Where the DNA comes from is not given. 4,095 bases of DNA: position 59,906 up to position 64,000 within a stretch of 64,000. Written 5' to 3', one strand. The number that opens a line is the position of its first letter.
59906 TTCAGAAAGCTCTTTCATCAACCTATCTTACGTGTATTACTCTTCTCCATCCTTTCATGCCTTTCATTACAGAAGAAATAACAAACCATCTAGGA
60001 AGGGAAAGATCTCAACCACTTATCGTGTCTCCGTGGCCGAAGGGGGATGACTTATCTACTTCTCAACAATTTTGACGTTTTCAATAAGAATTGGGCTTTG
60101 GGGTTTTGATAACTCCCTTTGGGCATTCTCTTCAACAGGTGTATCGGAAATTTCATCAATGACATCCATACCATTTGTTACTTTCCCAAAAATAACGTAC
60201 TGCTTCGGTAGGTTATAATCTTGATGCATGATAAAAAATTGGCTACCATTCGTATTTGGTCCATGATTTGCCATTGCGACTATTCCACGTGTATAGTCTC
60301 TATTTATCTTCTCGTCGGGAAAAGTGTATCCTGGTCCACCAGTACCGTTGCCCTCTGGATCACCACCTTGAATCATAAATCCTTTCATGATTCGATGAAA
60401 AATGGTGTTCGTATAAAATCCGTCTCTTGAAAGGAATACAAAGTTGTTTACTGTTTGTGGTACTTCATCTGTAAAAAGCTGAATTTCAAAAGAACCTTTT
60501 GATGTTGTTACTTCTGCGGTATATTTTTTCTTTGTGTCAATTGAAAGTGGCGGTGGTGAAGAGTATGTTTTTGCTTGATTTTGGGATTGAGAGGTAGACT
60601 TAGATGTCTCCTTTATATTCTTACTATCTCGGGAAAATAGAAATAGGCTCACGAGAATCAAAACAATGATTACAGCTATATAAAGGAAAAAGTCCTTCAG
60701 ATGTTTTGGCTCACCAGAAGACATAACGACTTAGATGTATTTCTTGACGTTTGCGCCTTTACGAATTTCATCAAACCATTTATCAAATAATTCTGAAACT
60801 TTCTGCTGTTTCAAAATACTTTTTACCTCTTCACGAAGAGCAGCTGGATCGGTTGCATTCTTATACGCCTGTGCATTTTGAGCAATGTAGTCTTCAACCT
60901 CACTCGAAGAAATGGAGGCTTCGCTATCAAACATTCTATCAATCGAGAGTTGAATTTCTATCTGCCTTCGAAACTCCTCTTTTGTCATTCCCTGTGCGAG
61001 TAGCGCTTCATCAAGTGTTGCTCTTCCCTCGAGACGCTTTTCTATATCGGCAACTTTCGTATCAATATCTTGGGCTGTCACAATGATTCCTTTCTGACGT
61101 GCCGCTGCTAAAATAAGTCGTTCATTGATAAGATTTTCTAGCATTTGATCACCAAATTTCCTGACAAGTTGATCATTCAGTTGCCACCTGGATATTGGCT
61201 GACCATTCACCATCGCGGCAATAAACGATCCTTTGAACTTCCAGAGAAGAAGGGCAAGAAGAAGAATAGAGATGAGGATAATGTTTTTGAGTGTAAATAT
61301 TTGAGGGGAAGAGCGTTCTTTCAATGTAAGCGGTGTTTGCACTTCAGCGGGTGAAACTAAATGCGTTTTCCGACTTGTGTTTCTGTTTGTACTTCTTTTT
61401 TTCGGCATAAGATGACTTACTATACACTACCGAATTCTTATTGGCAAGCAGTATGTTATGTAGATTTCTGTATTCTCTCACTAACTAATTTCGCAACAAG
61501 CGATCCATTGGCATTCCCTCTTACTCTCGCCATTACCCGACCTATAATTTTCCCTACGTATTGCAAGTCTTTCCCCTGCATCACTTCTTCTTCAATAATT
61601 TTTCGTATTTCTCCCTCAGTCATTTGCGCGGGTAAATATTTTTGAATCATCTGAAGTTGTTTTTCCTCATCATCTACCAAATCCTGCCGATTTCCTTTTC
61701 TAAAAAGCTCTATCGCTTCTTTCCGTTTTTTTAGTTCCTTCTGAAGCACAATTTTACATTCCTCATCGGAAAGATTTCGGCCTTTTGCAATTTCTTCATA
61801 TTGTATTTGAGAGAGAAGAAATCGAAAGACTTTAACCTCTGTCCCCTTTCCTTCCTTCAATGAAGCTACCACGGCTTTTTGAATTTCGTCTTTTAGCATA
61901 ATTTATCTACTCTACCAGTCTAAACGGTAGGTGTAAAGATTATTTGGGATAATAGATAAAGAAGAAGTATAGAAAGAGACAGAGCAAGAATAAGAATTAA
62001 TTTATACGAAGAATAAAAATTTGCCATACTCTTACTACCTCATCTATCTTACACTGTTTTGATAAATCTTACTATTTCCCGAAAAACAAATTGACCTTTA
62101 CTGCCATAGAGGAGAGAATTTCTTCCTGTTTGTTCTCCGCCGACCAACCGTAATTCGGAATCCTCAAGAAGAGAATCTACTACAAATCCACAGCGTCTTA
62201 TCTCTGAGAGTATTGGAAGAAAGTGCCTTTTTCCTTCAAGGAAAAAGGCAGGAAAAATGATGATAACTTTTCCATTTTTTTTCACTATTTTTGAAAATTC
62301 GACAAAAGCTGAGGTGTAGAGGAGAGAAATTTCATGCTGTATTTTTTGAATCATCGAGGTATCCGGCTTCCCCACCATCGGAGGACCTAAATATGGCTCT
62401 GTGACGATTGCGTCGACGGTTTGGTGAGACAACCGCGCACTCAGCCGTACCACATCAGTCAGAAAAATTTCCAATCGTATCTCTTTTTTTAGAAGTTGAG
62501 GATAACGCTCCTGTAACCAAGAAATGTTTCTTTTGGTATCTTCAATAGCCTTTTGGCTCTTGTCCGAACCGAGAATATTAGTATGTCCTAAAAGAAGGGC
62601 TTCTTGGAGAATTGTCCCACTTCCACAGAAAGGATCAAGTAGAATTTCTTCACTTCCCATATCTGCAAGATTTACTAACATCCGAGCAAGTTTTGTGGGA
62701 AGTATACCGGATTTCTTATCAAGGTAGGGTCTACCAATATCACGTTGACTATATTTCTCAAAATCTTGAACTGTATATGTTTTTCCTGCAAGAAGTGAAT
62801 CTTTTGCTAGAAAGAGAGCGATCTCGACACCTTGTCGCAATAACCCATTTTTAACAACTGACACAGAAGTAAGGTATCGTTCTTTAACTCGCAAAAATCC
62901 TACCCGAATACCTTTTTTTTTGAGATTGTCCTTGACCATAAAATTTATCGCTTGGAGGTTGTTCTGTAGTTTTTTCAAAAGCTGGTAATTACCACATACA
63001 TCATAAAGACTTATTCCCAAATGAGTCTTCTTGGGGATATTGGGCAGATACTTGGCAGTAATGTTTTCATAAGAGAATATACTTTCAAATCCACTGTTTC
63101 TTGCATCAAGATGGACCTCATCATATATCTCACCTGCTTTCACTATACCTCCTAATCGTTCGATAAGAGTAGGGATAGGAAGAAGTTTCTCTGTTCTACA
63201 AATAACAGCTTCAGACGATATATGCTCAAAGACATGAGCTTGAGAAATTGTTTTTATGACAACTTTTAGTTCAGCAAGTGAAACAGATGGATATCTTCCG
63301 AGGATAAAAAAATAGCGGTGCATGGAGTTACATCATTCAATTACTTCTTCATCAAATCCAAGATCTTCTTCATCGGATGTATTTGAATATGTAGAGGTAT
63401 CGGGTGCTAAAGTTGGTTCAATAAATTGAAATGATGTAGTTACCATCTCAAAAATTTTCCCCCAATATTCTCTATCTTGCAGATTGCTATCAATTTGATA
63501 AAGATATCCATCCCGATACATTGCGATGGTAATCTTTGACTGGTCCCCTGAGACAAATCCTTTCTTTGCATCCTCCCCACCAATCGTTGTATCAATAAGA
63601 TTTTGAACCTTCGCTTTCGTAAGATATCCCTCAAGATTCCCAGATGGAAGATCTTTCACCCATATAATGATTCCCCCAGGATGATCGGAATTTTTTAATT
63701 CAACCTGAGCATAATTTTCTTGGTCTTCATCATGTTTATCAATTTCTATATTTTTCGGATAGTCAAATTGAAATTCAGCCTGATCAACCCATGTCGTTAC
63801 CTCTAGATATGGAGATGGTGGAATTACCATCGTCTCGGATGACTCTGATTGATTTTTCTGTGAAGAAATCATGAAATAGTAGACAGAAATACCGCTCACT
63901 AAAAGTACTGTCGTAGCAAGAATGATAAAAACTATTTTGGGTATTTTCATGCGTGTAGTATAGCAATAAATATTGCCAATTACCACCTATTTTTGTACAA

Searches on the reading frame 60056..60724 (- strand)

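Call 9: search_protein_families(library=pfam, proteins=[window:60056-60724:-], max_evalue=0.001)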
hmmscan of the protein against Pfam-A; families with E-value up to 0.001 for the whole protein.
window:60056-60724:- (222 aa): 1 family
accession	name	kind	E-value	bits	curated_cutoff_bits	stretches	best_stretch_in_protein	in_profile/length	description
PF00160.26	Pro_isomerase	-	8.4e-44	150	21.7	1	71-218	3-158/159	Cyclophilin type peptidyl-prolyl cis-trans isomerase/CLD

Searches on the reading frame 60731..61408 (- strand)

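Call 9: search_protein_families(library=pfam, proteins=[window:60731-61408:-], max_evalue=0.001)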
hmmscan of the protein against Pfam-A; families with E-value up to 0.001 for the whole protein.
window:60731-61408:- (225 aa): 2 families
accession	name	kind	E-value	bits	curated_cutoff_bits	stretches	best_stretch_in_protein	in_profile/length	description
PF13624.11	SurA_N_3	-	1.2e-10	41.9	27.2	1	75-158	52-160/162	SurA-like N-terminal domain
PF09312.16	SurA_N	-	2.5e-05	24.9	30.8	1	87-157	44-115/118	SurA N-terminal domain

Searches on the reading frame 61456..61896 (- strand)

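Call 44: search_protein_families(library=pfam, proteins=[window:61456-61896:-], max_evalue=1)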
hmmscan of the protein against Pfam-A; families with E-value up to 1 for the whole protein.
window:61456-61896:- (146 aa): 4 families
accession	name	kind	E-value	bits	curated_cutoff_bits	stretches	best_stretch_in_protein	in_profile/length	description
PF09424.15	YqeY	-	1.6e-32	113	27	1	2-141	1-142/143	Yqey-like protein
PF02637.23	GatB_Yqey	-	5.1e-05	23.6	27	1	41-142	56-148/148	GatB domain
PF23781.1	Phage_TAC_16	-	0.17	12.2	27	1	61-124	46-105/114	Phage tail assembly chaperone protein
PF23625.1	UIM_2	-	0.47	11.3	21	0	2-15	3-16/17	Ubiquitin interaction motif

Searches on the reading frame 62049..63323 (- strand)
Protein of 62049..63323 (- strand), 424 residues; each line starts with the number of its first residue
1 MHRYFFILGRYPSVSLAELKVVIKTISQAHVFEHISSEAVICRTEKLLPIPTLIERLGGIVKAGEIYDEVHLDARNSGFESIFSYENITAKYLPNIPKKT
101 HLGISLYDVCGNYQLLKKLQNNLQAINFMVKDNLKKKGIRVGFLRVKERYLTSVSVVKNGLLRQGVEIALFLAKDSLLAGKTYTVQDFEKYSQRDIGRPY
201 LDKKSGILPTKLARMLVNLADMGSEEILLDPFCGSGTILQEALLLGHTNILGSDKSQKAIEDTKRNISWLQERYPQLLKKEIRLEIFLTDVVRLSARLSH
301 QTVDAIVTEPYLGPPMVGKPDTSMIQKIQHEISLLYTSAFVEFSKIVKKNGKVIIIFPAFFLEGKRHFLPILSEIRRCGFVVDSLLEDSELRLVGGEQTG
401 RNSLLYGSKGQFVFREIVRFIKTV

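Call 9: search_protein_families(library=pfam, proteins=[window:62049-63323:-], max_evalue=0.001)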
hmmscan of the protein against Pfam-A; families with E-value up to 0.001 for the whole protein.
window:62049-63323:- (424 aa): 3 families
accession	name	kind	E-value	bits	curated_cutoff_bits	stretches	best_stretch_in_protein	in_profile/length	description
PF01170.24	UPF0020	-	5e-12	46.4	22.3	1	204-259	8-88/197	RMKL-like, methyltransferase domain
PF01555.25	N6_N4_Mtase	-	4.4e-06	27.2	26.7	1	195-264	159-220/221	DNA methylase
PF03602.21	Cons_hypoth95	-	0.00025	21.2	24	1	222-297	39-106/182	Conserved hypothetical protein 95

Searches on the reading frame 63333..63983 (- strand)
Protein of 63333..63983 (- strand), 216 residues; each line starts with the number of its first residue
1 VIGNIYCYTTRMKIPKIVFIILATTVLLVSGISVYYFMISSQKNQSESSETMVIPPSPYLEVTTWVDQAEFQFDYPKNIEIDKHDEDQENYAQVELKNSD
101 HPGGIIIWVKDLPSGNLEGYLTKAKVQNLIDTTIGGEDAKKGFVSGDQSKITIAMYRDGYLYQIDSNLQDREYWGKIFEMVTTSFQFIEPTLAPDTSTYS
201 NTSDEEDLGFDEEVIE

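Call 44: search_protein_families(library=pfam, proteins=[window:63333-63983:-], max_evalue=1)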
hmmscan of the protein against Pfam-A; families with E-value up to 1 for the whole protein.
window:63333-63983:- (216 aa): 4 families
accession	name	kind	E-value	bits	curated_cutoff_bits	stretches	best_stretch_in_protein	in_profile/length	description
PF18933.6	PsbP_2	-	0.00013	22.5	27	1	31-111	13-94/184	PsbP-like protein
PF22077.1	C2c1_Nuc-II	-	0.028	14.8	27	1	145-183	81-121/128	CRISPR-associated endonuclease C2c1 Nuc-II domain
PF13800.11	Sigma_reg_N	-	0.11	13.2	26.3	1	10-79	11-84/91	Sigma factor regulator N-terminal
PF12821.13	ThrE_2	-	0.12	13.1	27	1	8-48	65-104/129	Threonine/Serine exporter, ThrE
